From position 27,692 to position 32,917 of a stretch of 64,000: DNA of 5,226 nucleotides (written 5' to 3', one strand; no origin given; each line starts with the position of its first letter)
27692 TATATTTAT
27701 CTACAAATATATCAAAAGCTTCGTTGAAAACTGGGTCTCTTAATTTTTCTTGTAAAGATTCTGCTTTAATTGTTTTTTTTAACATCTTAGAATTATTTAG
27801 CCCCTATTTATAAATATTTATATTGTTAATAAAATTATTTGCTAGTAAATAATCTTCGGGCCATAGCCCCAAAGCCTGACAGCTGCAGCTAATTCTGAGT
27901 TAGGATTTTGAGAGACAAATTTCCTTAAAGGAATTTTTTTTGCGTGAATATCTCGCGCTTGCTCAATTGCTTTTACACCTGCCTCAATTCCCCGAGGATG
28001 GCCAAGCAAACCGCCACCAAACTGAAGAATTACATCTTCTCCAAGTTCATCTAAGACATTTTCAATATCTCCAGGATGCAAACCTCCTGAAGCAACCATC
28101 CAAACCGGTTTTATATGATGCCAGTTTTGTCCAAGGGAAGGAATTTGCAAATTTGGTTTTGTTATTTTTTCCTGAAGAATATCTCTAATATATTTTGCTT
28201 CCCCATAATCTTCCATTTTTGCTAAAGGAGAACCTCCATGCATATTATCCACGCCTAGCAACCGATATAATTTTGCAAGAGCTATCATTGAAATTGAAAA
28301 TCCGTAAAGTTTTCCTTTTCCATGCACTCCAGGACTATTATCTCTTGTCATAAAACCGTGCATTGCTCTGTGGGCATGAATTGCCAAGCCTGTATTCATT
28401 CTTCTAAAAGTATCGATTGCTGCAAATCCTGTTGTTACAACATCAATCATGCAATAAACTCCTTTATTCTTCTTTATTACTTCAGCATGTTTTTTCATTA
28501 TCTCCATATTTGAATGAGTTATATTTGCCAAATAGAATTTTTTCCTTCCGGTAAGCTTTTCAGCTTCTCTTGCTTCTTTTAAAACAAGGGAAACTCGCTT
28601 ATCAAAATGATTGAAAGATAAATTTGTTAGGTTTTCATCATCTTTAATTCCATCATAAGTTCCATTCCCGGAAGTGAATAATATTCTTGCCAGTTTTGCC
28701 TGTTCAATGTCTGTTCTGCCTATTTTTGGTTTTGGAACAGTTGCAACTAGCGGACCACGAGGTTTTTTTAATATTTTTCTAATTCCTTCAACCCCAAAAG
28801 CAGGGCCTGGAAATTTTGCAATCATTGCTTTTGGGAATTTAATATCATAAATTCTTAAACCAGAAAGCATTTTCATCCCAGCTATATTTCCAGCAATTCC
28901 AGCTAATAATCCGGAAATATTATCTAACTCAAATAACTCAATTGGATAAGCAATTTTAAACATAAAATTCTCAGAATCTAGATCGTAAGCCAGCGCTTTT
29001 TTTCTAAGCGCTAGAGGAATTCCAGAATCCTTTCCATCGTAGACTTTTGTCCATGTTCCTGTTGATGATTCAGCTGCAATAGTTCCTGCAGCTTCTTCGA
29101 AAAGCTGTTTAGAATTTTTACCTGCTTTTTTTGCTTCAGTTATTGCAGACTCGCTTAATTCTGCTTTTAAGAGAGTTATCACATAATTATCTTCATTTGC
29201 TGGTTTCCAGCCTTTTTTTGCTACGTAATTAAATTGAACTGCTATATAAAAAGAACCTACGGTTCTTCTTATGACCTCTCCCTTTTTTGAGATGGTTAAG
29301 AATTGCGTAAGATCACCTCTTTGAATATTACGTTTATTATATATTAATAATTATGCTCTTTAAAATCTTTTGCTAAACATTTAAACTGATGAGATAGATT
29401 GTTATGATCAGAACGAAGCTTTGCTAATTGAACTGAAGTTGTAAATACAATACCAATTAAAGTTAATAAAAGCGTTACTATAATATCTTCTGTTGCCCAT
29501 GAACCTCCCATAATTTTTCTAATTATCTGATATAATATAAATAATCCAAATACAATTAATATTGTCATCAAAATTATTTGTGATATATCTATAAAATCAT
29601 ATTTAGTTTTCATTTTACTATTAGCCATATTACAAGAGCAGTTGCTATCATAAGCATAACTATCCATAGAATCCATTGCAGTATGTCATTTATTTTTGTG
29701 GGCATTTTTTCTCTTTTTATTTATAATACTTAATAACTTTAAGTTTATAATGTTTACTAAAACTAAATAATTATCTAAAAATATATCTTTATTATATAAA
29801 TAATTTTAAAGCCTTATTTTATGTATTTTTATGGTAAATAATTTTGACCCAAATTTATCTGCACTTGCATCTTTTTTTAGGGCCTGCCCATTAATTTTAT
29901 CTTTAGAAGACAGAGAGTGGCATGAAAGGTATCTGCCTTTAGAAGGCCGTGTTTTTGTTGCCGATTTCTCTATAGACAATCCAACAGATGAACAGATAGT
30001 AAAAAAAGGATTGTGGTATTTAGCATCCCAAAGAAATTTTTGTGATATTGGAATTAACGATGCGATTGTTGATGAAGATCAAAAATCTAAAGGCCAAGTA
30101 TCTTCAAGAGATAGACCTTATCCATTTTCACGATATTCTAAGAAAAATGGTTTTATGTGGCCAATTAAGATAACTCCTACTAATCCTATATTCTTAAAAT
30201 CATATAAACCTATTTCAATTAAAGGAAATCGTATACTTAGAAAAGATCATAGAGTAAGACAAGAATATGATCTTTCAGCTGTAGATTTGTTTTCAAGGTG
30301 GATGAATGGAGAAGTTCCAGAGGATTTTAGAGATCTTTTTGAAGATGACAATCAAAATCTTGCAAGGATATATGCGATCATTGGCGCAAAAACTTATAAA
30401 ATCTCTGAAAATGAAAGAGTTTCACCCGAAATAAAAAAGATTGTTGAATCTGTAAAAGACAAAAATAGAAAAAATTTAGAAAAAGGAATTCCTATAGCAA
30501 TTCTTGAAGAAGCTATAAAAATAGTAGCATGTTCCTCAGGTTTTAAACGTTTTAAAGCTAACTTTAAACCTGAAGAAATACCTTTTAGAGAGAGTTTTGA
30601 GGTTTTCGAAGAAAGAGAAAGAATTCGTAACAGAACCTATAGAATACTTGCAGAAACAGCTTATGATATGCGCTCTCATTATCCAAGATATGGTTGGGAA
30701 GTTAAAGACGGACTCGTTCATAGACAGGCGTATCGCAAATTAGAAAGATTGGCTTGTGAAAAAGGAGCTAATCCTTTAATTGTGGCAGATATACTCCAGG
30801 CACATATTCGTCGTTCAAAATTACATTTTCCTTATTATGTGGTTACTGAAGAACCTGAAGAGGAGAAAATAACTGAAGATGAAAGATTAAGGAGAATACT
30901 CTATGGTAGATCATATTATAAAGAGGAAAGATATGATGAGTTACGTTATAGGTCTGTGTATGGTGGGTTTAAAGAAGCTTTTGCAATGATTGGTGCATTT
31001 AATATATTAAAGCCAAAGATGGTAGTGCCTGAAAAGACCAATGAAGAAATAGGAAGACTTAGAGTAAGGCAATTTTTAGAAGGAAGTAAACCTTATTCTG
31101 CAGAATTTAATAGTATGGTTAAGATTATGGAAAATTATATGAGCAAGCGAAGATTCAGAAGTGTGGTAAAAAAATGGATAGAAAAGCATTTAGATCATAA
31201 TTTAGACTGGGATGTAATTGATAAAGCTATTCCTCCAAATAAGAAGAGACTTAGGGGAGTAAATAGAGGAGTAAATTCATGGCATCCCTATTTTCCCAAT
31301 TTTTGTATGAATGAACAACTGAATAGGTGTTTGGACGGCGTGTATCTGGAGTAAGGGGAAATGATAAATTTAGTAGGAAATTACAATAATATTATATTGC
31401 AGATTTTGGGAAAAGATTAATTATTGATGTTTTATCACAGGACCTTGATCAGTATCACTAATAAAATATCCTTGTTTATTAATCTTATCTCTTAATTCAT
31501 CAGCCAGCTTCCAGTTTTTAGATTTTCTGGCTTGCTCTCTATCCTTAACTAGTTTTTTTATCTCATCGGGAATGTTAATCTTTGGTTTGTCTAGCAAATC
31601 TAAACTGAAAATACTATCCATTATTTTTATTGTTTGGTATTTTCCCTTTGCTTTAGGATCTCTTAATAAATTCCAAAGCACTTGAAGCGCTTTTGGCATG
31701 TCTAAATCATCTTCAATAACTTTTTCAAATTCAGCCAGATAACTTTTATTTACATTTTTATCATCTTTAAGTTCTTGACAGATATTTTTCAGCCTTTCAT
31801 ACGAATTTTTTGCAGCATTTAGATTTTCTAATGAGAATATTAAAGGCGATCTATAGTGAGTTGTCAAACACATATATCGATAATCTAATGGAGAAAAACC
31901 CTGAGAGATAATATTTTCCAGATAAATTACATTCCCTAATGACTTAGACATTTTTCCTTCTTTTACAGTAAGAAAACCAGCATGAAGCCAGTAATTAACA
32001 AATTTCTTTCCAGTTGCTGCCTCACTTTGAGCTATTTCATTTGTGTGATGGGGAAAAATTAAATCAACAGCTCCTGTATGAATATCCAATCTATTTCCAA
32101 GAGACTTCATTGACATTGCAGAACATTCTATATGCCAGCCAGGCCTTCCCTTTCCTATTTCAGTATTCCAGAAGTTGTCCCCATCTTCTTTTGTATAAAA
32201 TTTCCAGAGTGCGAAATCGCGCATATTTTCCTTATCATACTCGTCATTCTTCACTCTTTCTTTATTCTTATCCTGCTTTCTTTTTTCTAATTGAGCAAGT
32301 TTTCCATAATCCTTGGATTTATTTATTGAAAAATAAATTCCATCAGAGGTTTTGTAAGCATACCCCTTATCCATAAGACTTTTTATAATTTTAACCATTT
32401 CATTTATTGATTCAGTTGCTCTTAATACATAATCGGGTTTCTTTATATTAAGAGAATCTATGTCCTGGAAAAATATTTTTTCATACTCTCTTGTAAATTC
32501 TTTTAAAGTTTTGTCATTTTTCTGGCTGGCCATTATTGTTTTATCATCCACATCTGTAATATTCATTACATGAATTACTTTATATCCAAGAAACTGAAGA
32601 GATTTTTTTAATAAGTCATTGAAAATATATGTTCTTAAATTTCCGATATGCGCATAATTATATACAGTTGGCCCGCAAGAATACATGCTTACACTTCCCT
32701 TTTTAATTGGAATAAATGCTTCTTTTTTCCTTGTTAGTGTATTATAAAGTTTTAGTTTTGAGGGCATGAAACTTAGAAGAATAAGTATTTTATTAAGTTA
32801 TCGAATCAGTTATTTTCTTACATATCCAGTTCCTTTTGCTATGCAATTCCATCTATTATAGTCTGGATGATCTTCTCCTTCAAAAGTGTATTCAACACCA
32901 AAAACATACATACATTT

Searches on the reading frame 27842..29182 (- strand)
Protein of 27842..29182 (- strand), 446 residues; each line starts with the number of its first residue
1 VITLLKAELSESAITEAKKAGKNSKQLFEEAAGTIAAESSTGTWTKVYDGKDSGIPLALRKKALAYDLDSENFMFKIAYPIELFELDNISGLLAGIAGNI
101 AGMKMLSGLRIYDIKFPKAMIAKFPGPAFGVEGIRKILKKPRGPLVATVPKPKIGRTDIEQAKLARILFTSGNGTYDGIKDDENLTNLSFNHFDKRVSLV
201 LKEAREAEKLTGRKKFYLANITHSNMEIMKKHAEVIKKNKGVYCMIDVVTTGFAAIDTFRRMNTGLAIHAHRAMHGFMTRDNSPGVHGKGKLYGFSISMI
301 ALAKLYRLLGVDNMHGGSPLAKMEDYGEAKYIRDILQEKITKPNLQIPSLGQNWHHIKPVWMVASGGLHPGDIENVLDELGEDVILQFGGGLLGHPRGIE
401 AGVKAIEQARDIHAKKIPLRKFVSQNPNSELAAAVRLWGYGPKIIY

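Call 29: search_protein_families(library=pfam, proteins=[window:27842-29182:-], max_evalue=0.0001)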
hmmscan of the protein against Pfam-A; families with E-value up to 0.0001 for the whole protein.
window:27842-29182:- (446 aa): 2 families
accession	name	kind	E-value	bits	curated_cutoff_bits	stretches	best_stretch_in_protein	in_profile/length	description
PF00016.26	RuBisCO_large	-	1.2e-61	209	30.1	1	131-438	2-299/299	Ribulose bisphosphate carboxylase large chain, catalytic domain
PF02788.21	RuBisCO_large_N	-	6.7e-26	91.3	20.7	1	28-120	28-120/120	Ribulose bisphosphate carboxylase large chain, N-terminal domain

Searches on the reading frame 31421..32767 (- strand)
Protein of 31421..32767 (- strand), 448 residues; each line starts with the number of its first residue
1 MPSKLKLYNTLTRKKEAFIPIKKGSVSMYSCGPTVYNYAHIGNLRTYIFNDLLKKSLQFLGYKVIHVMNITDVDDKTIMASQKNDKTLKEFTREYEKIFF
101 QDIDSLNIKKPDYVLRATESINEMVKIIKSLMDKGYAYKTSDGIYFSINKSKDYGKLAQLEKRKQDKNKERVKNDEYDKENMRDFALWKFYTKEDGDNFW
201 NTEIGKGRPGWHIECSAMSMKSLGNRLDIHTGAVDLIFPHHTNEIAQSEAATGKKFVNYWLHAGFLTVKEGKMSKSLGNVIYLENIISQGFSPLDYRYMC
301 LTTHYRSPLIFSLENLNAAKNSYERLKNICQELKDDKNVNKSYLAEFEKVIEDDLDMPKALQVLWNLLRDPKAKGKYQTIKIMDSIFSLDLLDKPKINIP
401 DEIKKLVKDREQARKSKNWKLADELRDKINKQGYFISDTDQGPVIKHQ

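Call 29: search_protein_families(library=pfam, proteins=[window:31421-32767:-], max_evalue=0.0001)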
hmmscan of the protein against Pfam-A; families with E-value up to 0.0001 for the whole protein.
window:31421-32767:- (448 aa): 4 families
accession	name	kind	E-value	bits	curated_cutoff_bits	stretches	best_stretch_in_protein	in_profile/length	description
PF01406.26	tRNA-synt_1e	-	6e-108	361.2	27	1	19-320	3-300/301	tRNA synthetases class I (C) catalytic domain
PF09334.17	tRNA-synt_1g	-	2.3e-15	56.7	20.1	2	37-152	12-128/391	tRNA synthetases class I (M)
PF23493.1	CysS_C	-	8e-07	29.5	23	1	399-441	4-46/51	Cysteinyl-tRNA ligase anticodon binding domain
PF01921.24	tRNA-synt_1f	-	8e-06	25.4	27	0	267-338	276-348/360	tRNA synthetases class I (K)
